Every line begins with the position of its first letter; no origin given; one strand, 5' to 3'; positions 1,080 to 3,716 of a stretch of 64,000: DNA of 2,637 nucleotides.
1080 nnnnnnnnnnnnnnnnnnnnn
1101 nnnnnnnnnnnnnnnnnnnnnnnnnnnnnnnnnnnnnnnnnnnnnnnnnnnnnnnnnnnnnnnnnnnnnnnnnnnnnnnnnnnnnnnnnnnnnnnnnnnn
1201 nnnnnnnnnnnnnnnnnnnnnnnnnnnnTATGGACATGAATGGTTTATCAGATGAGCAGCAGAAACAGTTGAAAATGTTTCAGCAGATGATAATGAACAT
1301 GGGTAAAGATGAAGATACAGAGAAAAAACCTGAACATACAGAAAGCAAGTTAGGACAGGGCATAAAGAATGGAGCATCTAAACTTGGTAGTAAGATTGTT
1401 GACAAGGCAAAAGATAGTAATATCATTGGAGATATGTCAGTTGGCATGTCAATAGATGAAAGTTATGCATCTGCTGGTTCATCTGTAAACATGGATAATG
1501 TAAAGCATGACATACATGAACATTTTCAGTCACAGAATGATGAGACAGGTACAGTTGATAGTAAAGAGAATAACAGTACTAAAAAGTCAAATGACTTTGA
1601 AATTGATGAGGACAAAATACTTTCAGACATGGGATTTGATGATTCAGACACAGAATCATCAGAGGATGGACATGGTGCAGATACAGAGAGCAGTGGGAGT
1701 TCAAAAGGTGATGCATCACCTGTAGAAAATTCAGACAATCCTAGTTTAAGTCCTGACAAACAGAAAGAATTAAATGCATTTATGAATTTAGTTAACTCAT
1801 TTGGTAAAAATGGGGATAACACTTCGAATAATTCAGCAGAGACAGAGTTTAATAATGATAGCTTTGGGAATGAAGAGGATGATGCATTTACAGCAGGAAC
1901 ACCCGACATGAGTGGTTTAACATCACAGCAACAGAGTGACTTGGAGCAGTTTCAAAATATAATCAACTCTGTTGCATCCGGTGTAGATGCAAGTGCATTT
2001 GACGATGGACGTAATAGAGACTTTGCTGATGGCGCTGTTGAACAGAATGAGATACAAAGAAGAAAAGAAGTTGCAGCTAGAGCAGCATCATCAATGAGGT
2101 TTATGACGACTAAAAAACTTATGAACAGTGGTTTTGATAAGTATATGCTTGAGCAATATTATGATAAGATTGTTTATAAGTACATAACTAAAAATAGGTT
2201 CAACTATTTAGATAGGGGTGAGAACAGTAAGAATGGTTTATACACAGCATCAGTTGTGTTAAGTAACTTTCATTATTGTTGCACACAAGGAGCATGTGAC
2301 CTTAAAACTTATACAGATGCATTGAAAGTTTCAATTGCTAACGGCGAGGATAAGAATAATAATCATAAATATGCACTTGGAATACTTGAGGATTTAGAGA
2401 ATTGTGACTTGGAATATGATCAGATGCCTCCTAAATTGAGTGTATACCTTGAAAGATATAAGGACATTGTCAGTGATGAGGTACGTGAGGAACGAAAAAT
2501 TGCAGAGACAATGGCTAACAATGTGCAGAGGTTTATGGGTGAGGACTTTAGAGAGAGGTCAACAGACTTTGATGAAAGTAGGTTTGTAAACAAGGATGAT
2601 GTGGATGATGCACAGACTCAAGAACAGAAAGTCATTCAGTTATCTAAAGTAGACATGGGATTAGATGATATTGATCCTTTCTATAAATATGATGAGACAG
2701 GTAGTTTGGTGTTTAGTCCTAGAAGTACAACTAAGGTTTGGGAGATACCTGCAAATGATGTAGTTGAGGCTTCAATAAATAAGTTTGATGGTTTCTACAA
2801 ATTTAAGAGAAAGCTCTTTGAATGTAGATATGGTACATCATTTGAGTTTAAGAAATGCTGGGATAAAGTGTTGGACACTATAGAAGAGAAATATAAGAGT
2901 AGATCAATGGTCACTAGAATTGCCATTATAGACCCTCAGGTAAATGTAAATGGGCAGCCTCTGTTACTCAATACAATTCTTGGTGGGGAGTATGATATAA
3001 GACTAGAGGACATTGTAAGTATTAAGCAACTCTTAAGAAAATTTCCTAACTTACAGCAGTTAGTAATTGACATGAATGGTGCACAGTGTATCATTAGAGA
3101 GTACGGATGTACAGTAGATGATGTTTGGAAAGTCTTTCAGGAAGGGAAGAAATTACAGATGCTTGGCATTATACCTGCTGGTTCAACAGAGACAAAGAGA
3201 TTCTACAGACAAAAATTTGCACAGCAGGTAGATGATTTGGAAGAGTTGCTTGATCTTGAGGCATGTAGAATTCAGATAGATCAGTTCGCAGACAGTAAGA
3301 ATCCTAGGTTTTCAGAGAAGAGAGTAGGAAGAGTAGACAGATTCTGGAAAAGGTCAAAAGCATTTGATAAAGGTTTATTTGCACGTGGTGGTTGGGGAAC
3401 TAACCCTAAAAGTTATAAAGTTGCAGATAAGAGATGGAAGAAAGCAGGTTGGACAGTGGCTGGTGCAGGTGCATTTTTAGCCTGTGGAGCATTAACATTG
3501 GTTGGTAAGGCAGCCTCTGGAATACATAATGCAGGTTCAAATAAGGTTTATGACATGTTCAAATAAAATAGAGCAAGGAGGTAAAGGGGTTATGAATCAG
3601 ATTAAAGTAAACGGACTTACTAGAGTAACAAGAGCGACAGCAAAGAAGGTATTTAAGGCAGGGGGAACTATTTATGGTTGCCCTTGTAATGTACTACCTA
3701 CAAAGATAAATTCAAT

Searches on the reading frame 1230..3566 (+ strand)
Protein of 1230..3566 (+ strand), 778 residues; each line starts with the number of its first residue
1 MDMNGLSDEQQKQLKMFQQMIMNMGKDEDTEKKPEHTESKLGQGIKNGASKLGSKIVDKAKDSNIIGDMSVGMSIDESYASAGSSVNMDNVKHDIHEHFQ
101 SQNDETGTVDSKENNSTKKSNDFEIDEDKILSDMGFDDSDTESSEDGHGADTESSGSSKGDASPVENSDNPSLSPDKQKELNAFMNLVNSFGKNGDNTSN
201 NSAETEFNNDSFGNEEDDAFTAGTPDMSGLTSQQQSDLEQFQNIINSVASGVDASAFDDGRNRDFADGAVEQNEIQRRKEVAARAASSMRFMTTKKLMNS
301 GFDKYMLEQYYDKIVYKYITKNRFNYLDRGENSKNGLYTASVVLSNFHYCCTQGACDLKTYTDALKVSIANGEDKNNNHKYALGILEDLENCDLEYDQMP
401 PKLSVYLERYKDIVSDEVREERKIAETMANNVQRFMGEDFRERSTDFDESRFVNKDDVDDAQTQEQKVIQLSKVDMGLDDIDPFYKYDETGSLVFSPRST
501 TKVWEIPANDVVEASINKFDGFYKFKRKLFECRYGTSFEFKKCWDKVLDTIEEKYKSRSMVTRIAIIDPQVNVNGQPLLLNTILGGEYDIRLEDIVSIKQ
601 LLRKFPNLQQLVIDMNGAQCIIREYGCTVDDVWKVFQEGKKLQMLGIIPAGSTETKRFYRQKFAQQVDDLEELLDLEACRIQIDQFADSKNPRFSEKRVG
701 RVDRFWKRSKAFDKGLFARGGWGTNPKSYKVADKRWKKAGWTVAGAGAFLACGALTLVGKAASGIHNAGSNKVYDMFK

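Call 8: search_protein_families(library=pfam, proteins=[window:1230-3566:+], max_evalue=0.01)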
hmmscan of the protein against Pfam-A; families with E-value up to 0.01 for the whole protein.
window:1230-3566:+ (778 aa): 0 families

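Call 27: search_protein_families(library=phrogs, proteins=[window:1230-3566:+], max_evalue=0.001)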
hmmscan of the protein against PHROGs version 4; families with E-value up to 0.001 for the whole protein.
window:1230-3566:+ (778 aa): 0 families

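Call 50: find_encoding_contigs(protein=window:1230-3566:+, flank=10000, max_places=3)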
Protein window:1230-3566:+ (778 aa): 7 contigs read that carry it; 2 places shown.
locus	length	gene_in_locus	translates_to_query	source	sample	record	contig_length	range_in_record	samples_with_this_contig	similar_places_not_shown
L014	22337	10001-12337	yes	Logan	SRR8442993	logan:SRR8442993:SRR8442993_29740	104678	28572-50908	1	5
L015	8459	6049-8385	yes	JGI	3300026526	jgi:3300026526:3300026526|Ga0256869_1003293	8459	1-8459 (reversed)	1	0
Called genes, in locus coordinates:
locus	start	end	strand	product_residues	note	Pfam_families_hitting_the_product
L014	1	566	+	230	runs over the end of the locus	-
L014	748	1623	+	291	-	-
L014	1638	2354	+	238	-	PF13306:LRR_5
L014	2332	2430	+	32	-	-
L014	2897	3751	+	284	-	-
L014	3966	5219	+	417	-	PF13306:LRR_5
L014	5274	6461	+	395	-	-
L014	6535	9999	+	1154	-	-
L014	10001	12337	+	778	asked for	-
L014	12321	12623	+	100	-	-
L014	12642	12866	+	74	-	-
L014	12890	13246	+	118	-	-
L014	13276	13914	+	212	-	-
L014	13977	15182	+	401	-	-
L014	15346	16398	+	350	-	PF01966:HD (weak)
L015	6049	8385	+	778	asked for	-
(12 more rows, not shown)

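Call 87: search_solved_structures(query=window:1230-3563:+, max_evalue=1)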
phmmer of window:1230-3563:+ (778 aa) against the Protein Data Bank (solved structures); distinct sequences matched with E-value up to 1: 0.
